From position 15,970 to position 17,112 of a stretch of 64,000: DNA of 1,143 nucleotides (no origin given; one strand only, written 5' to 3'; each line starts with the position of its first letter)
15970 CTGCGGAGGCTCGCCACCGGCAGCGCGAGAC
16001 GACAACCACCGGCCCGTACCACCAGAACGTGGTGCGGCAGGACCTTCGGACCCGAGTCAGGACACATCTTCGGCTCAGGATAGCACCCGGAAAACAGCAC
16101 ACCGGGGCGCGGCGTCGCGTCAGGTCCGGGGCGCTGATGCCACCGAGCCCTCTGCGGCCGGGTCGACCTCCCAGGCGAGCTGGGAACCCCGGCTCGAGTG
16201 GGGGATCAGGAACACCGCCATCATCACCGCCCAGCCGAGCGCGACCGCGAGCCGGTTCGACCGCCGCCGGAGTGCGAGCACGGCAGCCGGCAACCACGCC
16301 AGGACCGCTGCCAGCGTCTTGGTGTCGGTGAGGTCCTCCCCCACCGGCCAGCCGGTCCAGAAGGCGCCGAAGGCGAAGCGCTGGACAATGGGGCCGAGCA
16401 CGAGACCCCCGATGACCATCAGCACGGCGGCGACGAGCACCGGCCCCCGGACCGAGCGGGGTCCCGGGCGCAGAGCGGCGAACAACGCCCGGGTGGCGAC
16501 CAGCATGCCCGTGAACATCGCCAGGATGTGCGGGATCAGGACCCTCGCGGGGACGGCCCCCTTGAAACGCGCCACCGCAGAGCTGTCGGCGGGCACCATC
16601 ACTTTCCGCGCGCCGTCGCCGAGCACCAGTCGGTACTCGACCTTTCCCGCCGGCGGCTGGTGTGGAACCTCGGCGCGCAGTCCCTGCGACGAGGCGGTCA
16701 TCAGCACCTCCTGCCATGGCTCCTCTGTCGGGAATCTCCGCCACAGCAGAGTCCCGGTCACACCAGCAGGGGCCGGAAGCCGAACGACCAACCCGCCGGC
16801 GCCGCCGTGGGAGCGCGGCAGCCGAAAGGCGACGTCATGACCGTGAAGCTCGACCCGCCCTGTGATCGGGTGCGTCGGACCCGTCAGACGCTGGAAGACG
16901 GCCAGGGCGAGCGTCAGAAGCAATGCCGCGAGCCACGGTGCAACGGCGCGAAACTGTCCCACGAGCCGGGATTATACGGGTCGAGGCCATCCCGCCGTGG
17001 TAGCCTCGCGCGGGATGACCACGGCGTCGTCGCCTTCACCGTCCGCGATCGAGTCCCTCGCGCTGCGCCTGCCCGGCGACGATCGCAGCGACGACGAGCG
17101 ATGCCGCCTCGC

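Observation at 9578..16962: Compact chemosensory operon with hybrid CheA-REC, no CheY and no recognisable output, headed by an unknown membrane protein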

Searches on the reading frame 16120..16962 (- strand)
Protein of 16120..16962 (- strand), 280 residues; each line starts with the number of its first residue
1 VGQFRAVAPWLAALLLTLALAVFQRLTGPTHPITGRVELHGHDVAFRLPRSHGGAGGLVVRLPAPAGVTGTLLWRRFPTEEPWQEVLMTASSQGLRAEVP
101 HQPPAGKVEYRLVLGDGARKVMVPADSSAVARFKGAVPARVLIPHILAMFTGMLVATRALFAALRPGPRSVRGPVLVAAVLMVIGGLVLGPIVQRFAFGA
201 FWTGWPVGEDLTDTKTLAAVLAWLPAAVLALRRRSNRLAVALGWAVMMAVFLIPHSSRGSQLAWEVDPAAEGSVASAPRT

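Call 3: search_protein_families(library=pfam, proteins=[window:16120-16962:-], max_evalue=0.01)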
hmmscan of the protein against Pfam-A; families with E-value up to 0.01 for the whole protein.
window:16120-16962:- (280 aa): 0 families

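Call 6: find_homologous_proteins(query=window:16120-16962:-)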
Query window:16120-16962:- (280 aa): 909 proteins with E <= 0.001 among 8000 candidates; the best 120 are listed.
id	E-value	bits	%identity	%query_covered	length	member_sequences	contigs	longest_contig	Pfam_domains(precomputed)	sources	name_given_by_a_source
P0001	5.8e-127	441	74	100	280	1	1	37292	-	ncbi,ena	-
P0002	2.4e-117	409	69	100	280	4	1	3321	-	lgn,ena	-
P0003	3.7e-115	402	100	69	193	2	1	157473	-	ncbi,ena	-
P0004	2.6e-100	354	73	80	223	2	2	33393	-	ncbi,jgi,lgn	-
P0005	3.2e-100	353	64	89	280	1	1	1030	-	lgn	-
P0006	2.4e-99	350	60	91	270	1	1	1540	-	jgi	jgi:hypothetical protein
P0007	3.0e-98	347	64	89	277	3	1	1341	-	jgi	jgi:hypothetical protein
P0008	3.5e-98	347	61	95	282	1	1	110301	-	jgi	jgi:hypothetical protein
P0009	2.0e-96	341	63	91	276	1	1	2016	-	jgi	jgi:hypothetical protein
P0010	2.5e-96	340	59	98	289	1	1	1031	-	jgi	jgi:hypothetical protein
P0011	7.4e-96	339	62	89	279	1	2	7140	-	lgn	-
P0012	3.9e-95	337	60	94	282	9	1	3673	-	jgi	jgi:hypothetical protein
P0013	1.1e-94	335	59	95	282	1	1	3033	-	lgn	-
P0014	1.4e-94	335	60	94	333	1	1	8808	-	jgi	jgi:hypothetical protein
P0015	2.1e-94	334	59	95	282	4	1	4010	-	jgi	jgi:hypothetical protein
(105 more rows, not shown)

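Call 8: find_related_loci(query=A1, collection=genome_contigs, flank=10000)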
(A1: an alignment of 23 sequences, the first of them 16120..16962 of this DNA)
Query A1 (280 aa) in genome_contigs; peptide patterns used: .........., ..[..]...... (x = any residue, [..] = any of these).
600 stretches matched a pattern (row limit reached: there are more); 588 encode a relative of the query (tblastn E <= 1e-3); the best 80 are kept; 80 distinct loci.
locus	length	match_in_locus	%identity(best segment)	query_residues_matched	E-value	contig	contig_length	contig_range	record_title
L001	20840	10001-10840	74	1-280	3e-129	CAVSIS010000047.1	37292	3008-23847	MAG: uncultured Acidobacteriota bacterium isolate MFD02416.bin.4.367 genome assembly, contig: contig_78007, whole genome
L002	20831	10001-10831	57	6-278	3e-97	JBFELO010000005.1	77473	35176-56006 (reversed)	MAG: Candidatus Sulfomarinibacteraceae bacterium isolate Mix_mud02.2020.12.51 k141_477792_length_77473_cov_11.0000, whol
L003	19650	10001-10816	58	6-274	1e-93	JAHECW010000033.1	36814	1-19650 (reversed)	MAG: Acidobacteria bacterium isolate Ww181 NODE_1767_length_36814_cov_3.711035, whole genome shotgun sequence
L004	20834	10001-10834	55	6-279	7e-92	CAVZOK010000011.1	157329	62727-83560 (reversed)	MAG: Candidatus Sulfomarinibacteraceae bacterium isolate MFD03804.bin.2.114 genome assembly, contig: contig_23089, whole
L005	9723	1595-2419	57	10-280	1e-91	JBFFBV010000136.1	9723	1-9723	MAG: Candidatus Sulfomarinibacter sp. isolate Mix_mud12.2021.10.15 k141_248292_length_9723_cov_11.0000, whole genome sho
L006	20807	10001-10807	59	6-276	2e-89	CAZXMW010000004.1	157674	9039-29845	MAG TPA_asm: uncultured Thermoanaerobaculia bacterium isolate SRP141376_co3_382 genome assembly, contig: NODE_113_length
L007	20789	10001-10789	55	10-269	1e-88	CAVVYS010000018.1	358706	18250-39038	MAG: uncultured Bacteroidaceae bacterium isolate MFD03804.bin.2.69 genome assembly, contig: contig_51904, whole genome s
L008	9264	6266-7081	55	10-278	1e-87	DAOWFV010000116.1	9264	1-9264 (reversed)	MAG TPA_asm: Acidobacteriota bacterium isolate CSMAG_1974 CSMAG_1974_k141_5431752_length_9264_cov_11.0000, whole genome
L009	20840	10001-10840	55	1-273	2e-84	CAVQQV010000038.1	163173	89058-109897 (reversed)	MAG: Candidatus Sulfomarinibacteraceae bacterium isolate MFD09779.bin.2.237 genome assembly, contig: contig_43354, whole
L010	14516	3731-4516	56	17-277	6e-84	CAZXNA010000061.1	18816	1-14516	MAG TPA_asm: uncultured Thermoanaerobaculia bacterium isolate binchicken_co64_62 genome assembly, contig: NODE_2062_leng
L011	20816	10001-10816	54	6-273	3e-83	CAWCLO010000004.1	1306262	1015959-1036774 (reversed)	MAG: Candidatus Sulfomarinibacteraceae bacterium isolate MFD03804.bin.1.185 genome assembly, contig: contig_15797, whole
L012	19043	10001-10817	58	6-274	3e-83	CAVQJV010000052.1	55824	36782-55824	MAG: uncultured Acidobacteriota bacterium isolate MFD09779.bin.2.172 genome assembly, contig: contig_71829, whole genome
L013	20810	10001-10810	54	6-271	8e-83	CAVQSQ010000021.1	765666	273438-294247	MAG: Candidatus Sulfomarinibacteraceae bacterium isolate MFD09964.bin.2.219 genome assembly, contig: contig_4348, whole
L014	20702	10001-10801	57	16-278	4e-82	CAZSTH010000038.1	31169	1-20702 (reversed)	MAG TPA_asm: uncultured Thermoanaerobaculia bacterium isolate SRP141376_co1_322 genome assembly, contig: NODE_3361_lengt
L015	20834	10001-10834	53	3-274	3e-81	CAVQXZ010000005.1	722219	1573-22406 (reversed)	MAG: uncultured Holophagae bacterium isolate MFD00032.bin.2.196 genome assembly, contig: contig_17019, whole genome shot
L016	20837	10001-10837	54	10-280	4e-80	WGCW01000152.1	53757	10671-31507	MAG: Acidobacteria bacterium isolate S145_17 k151_38081, whole genome shotgun sequence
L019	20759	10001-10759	59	23-271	9e-77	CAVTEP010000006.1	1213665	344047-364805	MAG: Candidatus Sulfomarinibacteraceae bacterium isolate MFD09779.bin.1.340 genome assembly, contig: contig_47017, whole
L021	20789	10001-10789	59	6-265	4e-89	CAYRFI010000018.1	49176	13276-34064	MAG TPA_asm: uncultured Thermoanaerobaculia bacterium isolate SRP214966_co6_200 genome assembly, contig: NODE_307_length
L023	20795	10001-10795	44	10-279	2e-73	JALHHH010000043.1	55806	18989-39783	MAG: Bacteroidales bacterium isolate 4-aug_S1_065 scaffold_827, whole genome shotgun sequence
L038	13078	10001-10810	42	3-273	1e-68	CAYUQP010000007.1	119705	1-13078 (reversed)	MAG TPA_asm: uncultured Bacteroidales bacterium isolate binchicken_co115_320 genome assembly, contig: NODE_263_length_11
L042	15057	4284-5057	42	10-273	6e-68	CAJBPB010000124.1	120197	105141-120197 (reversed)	MAG: uncultured Bacteroidetes bacterium isolate Loc080925-7m_bin-0311 genome assembly, contig: bin-0311:124/385, whole g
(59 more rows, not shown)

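Call 13: search_protein_families(library=pfam, proteins=[L021:6895-8427:+, L019:9081-9350:+, L042:5081-5686:+, L038:7046-9982:+, L023:12234-13610:+, L023:11412-11990:-], max_evalue=0.01)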
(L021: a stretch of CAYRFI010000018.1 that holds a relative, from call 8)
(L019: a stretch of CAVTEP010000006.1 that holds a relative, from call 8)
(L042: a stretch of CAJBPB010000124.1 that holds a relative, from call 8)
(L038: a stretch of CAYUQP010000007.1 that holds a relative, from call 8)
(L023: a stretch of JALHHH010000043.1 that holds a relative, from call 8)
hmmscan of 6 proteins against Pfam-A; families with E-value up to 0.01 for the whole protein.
L021:6895-8427:+ (510 aa): 6 families
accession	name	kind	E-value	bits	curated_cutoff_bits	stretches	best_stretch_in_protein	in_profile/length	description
PF00958.27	GMP_synt_C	-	6.5e-44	148.3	27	1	418-509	1-92/92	GMP synthase C terminal domain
PF00117.34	GATase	-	1.4e-42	145.9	22.8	1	7-186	1-187/190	Glutamine amidotransferase class-I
PF07722.19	Peptidase_C26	-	9.8e-08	32.5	20.5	1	71-171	101-219/219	Peptidase C26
PF02540.23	NAD_synthase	-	2.9e-07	30.3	21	1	209-242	14-47/242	NAD synthase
PF03054.22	tRNA_Me_trans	-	7.2e-05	23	20.6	1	216-247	2-32/202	tRNA methyl transferase HUP domain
PF00764.25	Arginosuc_synth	-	0.0025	18.3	27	1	216-281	1-66/162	Arginosuccinate synthase N-terminal HUP domain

L019:9081-9350:+ (89 aa): 0 families

L042:5081-5686:+ (201 aa): 1 family
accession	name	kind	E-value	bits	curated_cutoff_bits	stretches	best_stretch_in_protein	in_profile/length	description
PF01694.28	Rhomboid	-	8.8e-29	101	22.6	1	37-188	2-140/143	Rhomboid domain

L038:7046-9982:+ (978 aa): 3 families
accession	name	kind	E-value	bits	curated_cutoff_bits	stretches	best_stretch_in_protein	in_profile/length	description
PF00933.27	Glyco_hydro_3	-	4.9e-75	253.3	27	1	43-356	2-314/316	Glycosyl hydrolase family 3 N terminal domain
PF00144.29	Beta-lactamase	-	5e-46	157.8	27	1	590-951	1-318/329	Beta-lactamase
PF01915.27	Glyco_hydro_3_C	-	0.0069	16.8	31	0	397-558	2-172/200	Glycosyl hydrolase family 3 C-terminal domain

L023:12234-13610:+ (458 aa): 1 family
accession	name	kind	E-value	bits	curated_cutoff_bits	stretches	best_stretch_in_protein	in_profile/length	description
PF19932.4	DUF6395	-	0.0039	17.7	25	1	320-351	32-62/174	Family of unknown function (DUF6395)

L023:11412-11990:- (192 aa): 1 family
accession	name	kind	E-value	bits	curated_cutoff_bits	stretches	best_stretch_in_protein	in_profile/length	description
PF02622.21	DUF179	-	2.2e-45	154.9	27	1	23-176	1-157/157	AlgH-like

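Call 29: search_solved_structures(query=A1, max_evalue=10)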
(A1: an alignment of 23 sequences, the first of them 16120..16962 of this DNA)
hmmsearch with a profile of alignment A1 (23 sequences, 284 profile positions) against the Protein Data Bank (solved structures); distinct sequences matched with E-value up to 10: 4.
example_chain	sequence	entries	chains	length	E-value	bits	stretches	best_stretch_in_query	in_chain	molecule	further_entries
3s3y_A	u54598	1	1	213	0.037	16.4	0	39-95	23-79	TANDEM CYANOVIRIN-N DIMER CVN2L0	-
3s3z_A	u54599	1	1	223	0.046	16.1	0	39-95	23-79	Tandem Cyanovirin-N Dimer CVN2L10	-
8i7r_a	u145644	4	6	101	0.57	12.5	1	148-188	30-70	Cilia- and flagella-associated protein 141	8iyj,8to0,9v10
6v8i_AE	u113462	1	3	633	1.3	11.4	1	203-222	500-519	Tail-Associated Lysin, gp59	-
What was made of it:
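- On Haem-handling WWD-domain proteins (CcmC/CcsA), considered for the membrane protein: There was no Pfam or PDB sequence hit (calls 3, 29).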

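Call 32: search_protein_families(library=pfam, proteins=[L003:14967-15644:+, L003:15601-16599:+, L003:16702-19368:+, L016:15762-16598:+, L016:16682-17311:+, L016:17188-18171:+, L021:8539-9960:+, L002:18371-19303:+, L004:18076-19062:+, L003:353-733:-], max_evalue=0.001)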
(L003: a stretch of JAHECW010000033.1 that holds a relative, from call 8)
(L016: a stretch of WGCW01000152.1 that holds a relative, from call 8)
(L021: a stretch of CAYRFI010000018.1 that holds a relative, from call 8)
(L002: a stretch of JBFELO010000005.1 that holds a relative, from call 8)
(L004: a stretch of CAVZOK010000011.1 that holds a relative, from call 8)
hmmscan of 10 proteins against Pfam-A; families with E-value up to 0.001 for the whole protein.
L003:14967-15644:+ (225 aa): 0 families

L003:15601-16599:+ (332 aa): 1 family
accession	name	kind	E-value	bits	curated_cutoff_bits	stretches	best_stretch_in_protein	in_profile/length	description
PF02616.19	SMC_ScpA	-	2.1e-24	87.2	24.6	1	99-309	1-229/232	Segregation and condensation protein ScpA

L003:16702-19368:+ (888 aa): 4 families
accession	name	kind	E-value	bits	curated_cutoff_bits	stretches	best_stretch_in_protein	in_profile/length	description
PF00884.28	Sulfatase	-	5.7e-50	170.8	25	1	472-766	1-298/301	Sulfatase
PF16347.10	SGSH_C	-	1.4e-08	35.5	29.3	1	716-801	1-87/154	N-sulphoglucosamine sulphohydrolase, C-terminal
PF01663.27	Phosphodiest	-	2.7e-07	31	23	0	678-713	186-221/342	Type I phosphodiesterase / nucleotide pyrophosphatase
PF02995.22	DUF229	-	6.2e-05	22.3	25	1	681-722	311-352/496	Protein of unknown function (DUF229)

L016:15762-16598:+ (278 aa): 0 families

L016:16682-17311:+ (209 aa): 0 families

L016:17188-18171:+ (327 aa): 2 families
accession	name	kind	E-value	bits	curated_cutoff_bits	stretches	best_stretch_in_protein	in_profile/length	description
PF01545.26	Cation_efflux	-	2.1e-42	145.6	26.6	1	51-244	2-198/198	Cation efflux family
PF16916.11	ZT_dimer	-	2.5e-15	56.7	26.7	1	248-326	1-77/78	Dimerisation domain of Zinc Transporter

L021:8539-9960:+ (473 aa): 1 family
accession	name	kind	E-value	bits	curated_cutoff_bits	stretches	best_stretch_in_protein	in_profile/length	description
PF02492.25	cobW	-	0.00083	19.4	20.7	0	266-329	113-179/180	CobW/HypB/UreG, nucleotide-binding domain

L002:18371-19303:+ (310 aa): 1 family
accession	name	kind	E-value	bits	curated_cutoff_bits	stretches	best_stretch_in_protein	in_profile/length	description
PF02616.19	SMC_ScpA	-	1.4e-27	97.6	24.6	1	78-288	1-229/232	Segregation and condensation protein ScpA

L004:18076-19062:+ (328 aa): 1 family
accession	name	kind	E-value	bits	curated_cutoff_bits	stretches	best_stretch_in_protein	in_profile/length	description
PF02616.19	SMC_ScpA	-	5.2e-25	89.2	24.6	1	97-308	1-229/232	Segregation and condensation protein ScpA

L003:353-733:- (126 aa): 1 family
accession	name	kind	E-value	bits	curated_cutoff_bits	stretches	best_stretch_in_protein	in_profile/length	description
PF00072.30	Response_reg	-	6.8e-24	84.6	30.2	1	8-121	1-111/111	Response regulator receiver domain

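Call 34: predict_structure(alignment_id=A1)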
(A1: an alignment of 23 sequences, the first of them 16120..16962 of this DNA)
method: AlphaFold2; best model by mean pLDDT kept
length: 280 residues; sequences in the alignment: 23
mean_pLDDT: 85.0   pTM: 0.74
mean pLDDT of the five models: 85.0, 84.2, 84.0, 83.2, 80.9
residues with pLDDT >= 90: 149; 70-90: 96; 50-70: 14; < 50: 21
segments of 3 or more residues with pLDDT < 50: 262-280
pLDDT, mean of each block of 10 residues (from residue 1): 80 90 79 89 92 85 93 91 96 94 86 92 90 88 94 94 85 96 94 86 68 88 96 91 95 66 44 38
secondary structure, 60 per line:
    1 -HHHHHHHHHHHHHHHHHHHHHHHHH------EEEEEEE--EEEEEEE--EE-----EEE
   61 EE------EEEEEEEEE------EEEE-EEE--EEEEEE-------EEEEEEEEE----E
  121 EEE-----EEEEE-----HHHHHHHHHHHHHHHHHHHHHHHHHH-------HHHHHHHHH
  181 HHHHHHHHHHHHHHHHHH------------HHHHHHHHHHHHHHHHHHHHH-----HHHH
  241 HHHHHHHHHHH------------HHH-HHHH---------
elements in order: H2-26 E33-39 E42-48 E58-62 E69-77 E84-87 E89-91 E94-99 E107-115 E120-123 E129-133 H139-164 H172-198 H211-231 H237-251 H268-271
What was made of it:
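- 16120..16962 (-): 280-aa membrane protein of an uncharacterised family: TM1, a periplasmic beta-sandwich (residues 33-133) and four further TM helices. The conserved His/Trp/Asp/Lys motifs face the periplasm. AlphaFold2 mean pLDDT 85 (call 34).
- Checked: The AlphaFold2 model (mean pLDDT 85) has five transmembrane helices and a periplasmic beta-sandwich (call 34).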

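Call 41: fold_search(model_id=the predicted structure, library=pdb)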
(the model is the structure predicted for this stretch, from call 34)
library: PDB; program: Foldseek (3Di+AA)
matches with E <= 10: 1273; with E <= 0.001: 0
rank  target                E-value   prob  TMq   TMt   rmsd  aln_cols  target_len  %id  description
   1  5ak8                  2.8e-03  1.00  0.22  0.15  12.4       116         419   13  Structure of C351A mutant of Porphyromonas gingivalis peptidylarginine deiminase (released 2015-07-22)
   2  3di3_B                4.1e-03  0.99  0.20  0.28  13.7       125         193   14  Crystal structure of the complex of human interleukin-7 with glycosylated human interleukin-7 receptor alpha ectodomai (released 2009-01-27)
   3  4ytb                  5.8e-03  1.00  0.26  0.18   6.9       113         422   14  Crystal structure of Porphyromonas gingivalis peptidylarginine deiminase (PPAD) in complex with dipeptide Asp-Gln. (released 2015-07-01)
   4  6i0x_B                6.1e-03  1.00  0.26  0.18   6.9       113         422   14  Porphyromonas gingivalis peptidylarginine deminase (PPAD) mutant G231N/E232T/N235D in complex with Cl-amidine. (released 2019-01-23)
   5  7mrq                  6.8e-03  1.00  0.24  0.23  10.3       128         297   15  Chicken CNTN4 FN1-FN3 domains with T751A, V752A, Y781A, E786A mutations (released 2022-01-05)
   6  4ytg                  6.8e-03  1.00  0.22  0.15  12.2       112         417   13  Crystal structure of Porphyromonas gingivalis peptidylarginine deiminase (PPAD) mutant C351A in complex with dipeptide M (released 2015-07-01)
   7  5ak7                  7.6e-03  1.00  0.22  0.15  12.4       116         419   13  Structure of wt Porphyromonas gingivalis peptidylarginine deiminase (released 2015-07-22)
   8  6i0x_A                8.0e-03  1.00  0.26  0.18   6.9       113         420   14  Porphyromonas gingivalis peptidylarginine deminase (PPAD) mutant G231N/E232T/N235D in complex with Cl-amidine. (released 2019-01-23)
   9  2dju_MODEL_1_A        8.5e-03  1.00  0.23  0.53   9.2       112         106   20  Solution structures of the fn3 domain of human receptor-type tyrosine-protein phosphatase F (released 2006-10-05)
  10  6z3m_L                8.5e-03  0.96  0.19  0.27  10.6       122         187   11  Repulsive Guidance Molecule B (RGMB) in complex with Growth Differentiation Factor 5 (GDF5) and Neogenin 1 (NEO1). (released 2020-07-01)
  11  4yt9                  8.9e-03  0.99  0.21  0.15  12.8       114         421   14  Crystal structure of Porphyromonas gingivalis peptidylarginine deiminase (PPAD) substrate-unbound. (released 2015-07-15)
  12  6msv_C                9.5e-03  1.00  0.20  0.53   7.7       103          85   17  Structure of the 6th type III domain from human fibronectin (released 2019-10-23)
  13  5x83_D                1.0e-02  1.00  0.22  0.31   9.2       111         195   17  Structure of DCC FN456 domains (released 2017-09-06)
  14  6p67_K                1.1e-02  0.98  0.20  0.29  12.0       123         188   12  Crystal Structure of a Complex of human IL-7Ralpha with an anti-IL-7Ralpha 2B8 Fab (released 2019-09-04)
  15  5h9y_A                1.2e-02  1.00  0.24  0.17   5.3       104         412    8  Crystal structure of GH family 64 laminaripentaose-producing beta-1,3-glucanase from Paenibacillus barengoltzii comple (released 2017-02-15)
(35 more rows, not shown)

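Call 65: search_protein_families(library=ncbifam, proteins=[L021:8539-9960:+, window:16120-16962:-], max_evalue=0.001)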
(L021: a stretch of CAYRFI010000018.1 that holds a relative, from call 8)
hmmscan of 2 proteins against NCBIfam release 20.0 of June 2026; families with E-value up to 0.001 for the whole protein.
L021:8539-9960:+ (473 aa): 0 families

window:16120-16962:- (280 aa): 0 families
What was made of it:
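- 16120..16962 (-): No Pfam or NCBIfam hit (calls 3, 65).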
